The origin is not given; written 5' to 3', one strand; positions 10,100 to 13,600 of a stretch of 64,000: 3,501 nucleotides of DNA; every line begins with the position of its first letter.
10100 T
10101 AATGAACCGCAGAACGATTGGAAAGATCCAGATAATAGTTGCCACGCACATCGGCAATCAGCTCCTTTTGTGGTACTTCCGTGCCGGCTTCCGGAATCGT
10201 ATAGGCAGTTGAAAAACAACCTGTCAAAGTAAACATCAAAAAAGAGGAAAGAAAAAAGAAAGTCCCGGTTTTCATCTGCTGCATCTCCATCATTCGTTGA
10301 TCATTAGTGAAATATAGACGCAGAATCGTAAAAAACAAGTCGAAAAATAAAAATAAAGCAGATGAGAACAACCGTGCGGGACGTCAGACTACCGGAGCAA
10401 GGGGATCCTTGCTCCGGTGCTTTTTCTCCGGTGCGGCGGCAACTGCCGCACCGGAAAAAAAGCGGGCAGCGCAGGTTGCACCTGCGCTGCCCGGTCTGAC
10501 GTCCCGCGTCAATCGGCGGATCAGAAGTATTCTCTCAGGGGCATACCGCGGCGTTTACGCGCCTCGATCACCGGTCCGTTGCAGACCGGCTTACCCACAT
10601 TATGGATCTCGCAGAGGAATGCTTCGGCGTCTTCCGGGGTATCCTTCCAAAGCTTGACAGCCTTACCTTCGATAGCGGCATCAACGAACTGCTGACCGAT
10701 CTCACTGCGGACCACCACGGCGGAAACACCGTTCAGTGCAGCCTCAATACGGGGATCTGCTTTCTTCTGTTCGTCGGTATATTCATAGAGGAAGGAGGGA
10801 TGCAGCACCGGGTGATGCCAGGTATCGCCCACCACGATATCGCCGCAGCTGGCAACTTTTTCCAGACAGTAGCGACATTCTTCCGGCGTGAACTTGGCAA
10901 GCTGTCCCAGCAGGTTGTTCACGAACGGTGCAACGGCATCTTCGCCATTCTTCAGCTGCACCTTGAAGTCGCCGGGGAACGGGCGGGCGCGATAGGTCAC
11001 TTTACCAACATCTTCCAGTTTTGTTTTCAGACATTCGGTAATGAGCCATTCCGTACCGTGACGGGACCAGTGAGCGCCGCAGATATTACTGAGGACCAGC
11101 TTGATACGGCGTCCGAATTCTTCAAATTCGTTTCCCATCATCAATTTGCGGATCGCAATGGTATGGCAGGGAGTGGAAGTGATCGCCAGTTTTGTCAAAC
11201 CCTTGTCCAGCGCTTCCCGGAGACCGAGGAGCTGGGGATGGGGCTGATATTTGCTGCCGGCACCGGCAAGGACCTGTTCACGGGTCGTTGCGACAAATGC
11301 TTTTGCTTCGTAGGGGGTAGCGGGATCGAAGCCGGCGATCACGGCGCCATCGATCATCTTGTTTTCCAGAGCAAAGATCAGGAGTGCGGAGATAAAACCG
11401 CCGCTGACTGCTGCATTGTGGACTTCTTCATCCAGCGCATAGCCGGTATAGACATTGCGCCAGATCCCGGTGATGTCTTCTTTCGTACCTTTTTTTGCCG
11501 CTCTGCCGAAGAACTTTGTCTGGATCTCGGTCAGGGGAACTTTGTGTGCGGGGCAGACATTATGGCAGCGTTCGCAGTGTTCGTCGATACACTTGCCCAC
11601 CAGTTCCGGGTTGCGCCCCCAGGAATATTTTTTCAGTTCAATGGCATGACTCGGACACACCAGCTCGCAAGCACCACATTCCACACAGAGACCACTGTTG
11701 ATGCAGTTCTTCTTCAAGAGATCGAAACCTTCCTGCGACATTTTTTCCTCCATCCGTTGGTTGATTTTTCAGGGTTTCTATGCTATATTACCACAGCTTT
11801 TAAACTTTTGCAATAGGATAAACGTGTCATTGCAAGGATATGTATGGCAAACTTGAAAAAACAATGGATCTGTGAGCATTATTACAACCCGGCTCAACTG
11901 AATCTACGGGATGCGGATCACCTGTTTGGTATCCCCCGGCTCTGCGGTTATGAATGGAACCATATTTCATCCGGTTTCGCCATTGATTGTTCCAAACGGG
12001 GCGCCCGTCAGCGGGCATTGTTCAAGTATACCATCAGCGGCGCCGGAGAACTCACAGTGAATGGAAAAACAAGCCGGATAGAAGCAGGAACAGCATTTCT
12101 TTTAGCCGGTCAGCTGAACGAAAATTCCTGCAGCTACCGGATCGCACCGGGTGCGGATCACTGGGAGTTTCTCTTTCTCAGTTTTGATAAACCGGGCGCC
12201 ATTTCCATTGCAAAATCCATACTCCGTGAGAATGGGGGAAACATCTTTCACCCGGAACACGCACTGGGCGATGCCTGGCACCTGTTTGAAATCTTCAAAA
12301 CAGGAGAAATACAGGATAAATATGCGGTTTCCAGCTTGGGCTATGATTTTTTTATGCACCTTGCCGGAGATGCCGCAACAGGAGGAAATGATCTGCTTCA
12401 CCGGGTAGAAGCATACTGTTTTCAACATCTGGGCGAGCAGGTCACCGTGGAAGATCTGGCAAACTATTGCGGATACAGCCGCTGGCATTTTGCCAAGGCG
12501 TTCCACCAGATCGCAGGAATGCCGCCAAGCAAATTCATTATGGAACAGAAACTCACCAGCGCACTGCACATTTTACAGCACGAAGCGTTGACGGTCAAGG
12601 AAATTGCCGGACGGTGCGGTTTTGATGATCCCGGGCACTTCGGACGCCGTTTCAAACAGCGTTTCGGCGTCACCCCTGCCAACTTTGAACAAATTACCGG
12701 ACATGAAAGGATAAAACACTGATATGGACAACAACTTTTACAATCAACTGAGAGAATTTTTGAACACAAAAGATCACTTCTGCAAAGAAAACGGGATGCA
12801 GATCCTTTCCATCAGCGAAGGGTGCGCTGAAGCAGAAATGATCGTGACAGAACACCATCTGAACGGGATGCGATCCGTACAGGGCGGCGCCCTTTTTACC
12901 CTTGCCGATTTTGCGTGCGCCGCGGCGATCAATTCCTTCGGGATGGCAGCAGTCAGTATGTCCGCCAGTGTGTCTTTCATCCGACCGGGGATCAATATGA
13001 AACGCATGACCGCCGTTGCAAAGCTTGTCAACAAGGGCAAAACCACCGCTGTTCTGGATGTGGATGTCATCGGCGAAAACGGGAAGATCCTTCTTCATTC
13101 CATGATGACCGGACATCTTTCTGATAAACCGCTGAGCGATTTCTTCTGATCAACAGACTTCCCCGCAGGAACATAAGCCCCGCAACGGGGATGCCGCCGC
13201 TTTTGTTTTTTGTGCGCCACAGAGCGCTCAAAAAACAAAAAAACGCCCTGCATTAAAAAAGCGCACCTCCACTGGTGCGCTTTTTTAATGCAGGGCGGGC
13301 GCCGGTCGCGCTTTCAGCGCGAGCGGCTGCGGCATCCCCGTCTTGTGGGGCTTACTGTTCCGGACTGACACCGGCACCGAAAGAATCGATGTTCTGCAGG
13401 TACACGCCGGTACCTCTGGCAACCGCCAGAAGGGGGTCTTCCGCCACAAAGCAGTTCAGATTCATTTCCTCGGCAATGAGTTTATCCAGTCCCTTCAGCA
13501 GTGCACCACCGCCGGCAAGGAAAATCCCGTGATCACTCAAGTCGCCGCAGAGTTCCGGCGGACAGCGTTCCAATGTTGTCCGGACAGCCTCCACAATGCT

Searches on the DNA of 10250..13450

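Call 69: search_rna_families(source=window, start=10250, end=13450, threshold=evalue, max_evalue=5)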
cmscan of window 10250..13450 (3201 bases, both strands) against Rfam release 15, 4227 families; matches with E-value up to 5: 15.
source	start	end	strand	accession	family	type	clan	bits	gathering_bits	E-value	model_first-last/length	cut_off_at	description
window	13244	13298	+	RF04248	MIR7486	Gene; miRNA;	-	29.7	67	0.021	1-87/87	no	MIR7486 microRNA precursor family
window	10408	10475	+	RF03736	mir-3130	Gene; miRNA;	-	28.7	95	0.009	1-75/75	no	mir-3130 microRNA precursor family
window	13243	13297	-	RF04248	MIR7486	Gene; miRNA;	-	27.9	67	0.057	1-87/87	no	MIR7486 microRNA precursor family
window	10408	10475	-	RF03736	mir-3130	Gene; miRNA;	-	27.5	95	0.02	1-75/75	no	mir-3130 microRNA precursor family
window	10404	10477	-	RF03834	mir-3173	Gene; miRNA;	-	27.5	84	0.05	1-80/80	no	mir-3173 microRNA precursor family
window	10419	10463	+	RF03606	mir-2071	Gene; miRNA;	-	24.8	100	0.011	1-74/74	no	mir-2071 microRNA precursor family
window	10334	10492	+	RF02876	AS-pc02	Gene; antisense;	-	22.5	40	0.011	1-185/185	no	Antisense to pHK01_099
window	10419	10463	-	RF03606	mir-2071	Gene; miRNA;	-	21.4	100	0.14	1-74/74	no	mir-2071 microRNA precursor family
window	13196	13289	+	RF00506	Thr_leader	Cis-reg; leader;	-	21.1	55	0.87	1-118/118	no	Threonine operon leader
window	10424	10497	+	RF01779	AS1726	Gene;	-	20.4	50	4.6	1-78/78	no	AS1726 sRNA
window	10410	10473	-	RF03195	mir-3934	Gene; miRNA;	-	19.6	84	2.9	1-92/92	no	mir-3934 microRNA precursor family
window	13215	13283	+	RF02503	Atu_C9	Gene; sRNA;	-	18.6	40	0.052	120-192/192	no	Rhizobiales sRNA Atu_C9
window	10402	10470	-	RF01839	eeev_FSE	Cis-reg; frameshift_element;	-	17.3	80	4.9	1-73/73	no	eastern equine encephalitis ribosomal frameshift element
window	10428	10454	+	RF00036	RRE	Cis-reg;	-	11.5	104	2.4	184-210/337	no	HIV Rev response element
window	10391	10418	+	RF00036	RRE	Cis-reg;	-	11.3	104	2.8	1-337/337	no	HIV Rev response element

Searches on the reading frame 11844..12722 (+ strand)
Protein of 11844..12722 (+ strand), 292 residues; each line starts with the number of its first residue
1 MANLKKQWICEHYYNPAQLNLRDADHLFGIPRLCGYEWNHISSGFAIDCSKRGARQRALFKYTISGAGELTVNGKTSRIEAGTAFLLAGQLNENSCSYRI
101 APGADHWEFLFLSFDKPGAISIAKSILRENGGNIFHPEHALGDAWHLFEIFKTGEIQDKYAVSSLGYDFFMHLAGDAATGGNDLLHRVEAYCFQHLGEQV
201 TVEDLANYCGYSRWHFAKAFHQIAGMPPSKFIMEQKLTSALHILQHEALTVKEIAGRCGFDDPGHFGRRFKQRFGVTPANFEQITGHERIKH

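Call 71: find_homologous_proteins(query=window:11844-12722:+, max_evalue=1e-40)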
Query window:11844-12722:+ (292 aa): 12 proteins with E <= 1e-40 among 1551 candidates.
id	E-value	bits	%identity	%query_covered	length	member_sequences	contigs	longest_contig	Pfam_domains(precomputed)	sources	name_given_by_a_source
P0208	2.2e-201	686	99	100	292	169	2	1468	PF12833.14,PF00165.30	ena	-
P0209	2.3e-106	374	57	94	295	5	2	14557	PF12833.14,PF00165.30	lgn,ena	-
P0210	2.4e-105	370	57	93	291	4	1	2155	PF12833.14,PF00165.30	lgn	-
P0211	1.4e-102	361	54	94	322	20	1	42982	PF12833.14,PF00165.30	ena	-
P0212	2.9e-102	360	55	94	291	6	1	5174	PF12833.14,PF00165.30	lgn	-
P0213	9.0e-101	355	54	98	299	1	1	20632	PF12833.14,PF00165.30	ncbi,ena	-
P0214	6.0e-100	353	56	93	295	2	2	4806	PF12833.14,PF00165.30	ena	-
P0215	9.2e-95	336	54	93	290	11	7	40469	PF12833.14,PF02311.26,PF00165.30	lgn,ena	-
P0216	4.3e-94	334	53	100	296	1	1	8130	PF12833.14,PF00165.30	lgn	-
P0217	2.5e-80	288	49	93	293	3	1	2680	PF12833.14,PF00165.30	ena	-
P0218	8.6e-75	270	47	93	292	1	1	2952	PF12833.14,PF02311.26,PF00165.30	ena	-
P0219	1.3e-66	243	49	77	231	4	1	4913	PF12833.14,PF00165.30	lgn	-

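Call 73: find_encoding_contigs(protein=P0238, flank=4000, max_places=10)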
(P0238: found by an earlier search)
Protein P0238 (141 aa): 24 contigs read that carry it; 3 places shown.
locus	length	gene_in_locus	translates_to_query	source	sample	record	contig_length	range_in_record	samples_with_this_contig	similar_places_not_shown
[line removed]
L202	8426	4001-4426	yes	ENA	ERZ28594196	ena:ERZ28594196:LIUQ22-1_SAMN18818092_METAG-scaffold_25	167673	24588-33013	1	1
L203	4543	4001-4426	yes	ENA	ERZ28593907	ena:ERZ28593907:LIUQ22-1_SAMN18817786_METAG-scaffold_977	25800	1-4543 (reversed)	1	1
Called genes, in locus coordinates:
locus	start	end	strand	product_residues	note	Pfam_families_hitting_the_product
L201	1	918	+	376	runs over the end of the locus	-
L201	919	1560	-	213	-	-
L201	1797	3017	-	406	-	PF00037:Fer4 (faint), PF12838:Fer4_7 (weak), PF04422:FrhB_FdhB_N, PF04432:FrhB_FdhB_C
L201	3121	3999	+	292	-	PF12833:HTH_18, PF00165:HTH_AraC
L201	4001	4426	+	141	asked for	PF03061:4HBT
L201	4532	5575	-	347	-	PF00022:Actin (faint), PF06723:MreB_Mbl, PF00012:HSP70, PF11104:PilM_2 (faint), PF14450:FtsA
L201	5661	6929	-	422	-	PF00278:Orn_DAP_Arg_deC, PF02784:Orn_Arg_deC_N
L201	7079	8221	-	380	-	PF13145:Rotamase_2, PF13616:Rotamase_3, PF00639:Rotamase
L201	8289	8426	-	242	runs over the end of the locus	-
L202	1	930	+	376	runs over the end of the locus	-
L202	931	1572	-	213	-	-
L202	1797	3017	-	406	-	PF00037:Fer4 (faint), PF12838:Fer4_7 (weak), PF04422:FrhB_FdhB_N, PF04432:FrhB_FdhB_C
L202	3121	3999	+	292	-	PF12833:HTH_18, PF00165:HTH_AraC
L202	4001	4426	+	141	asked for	PF03061:4HBT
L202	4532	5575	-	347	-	PF00022:Actin (faint), PF06723:MreB_Mbl, PF00012:HSP70, PF11104:PilM_2 (faint), PF14450:FtsA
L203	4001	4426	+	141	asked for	PF03061:4HBT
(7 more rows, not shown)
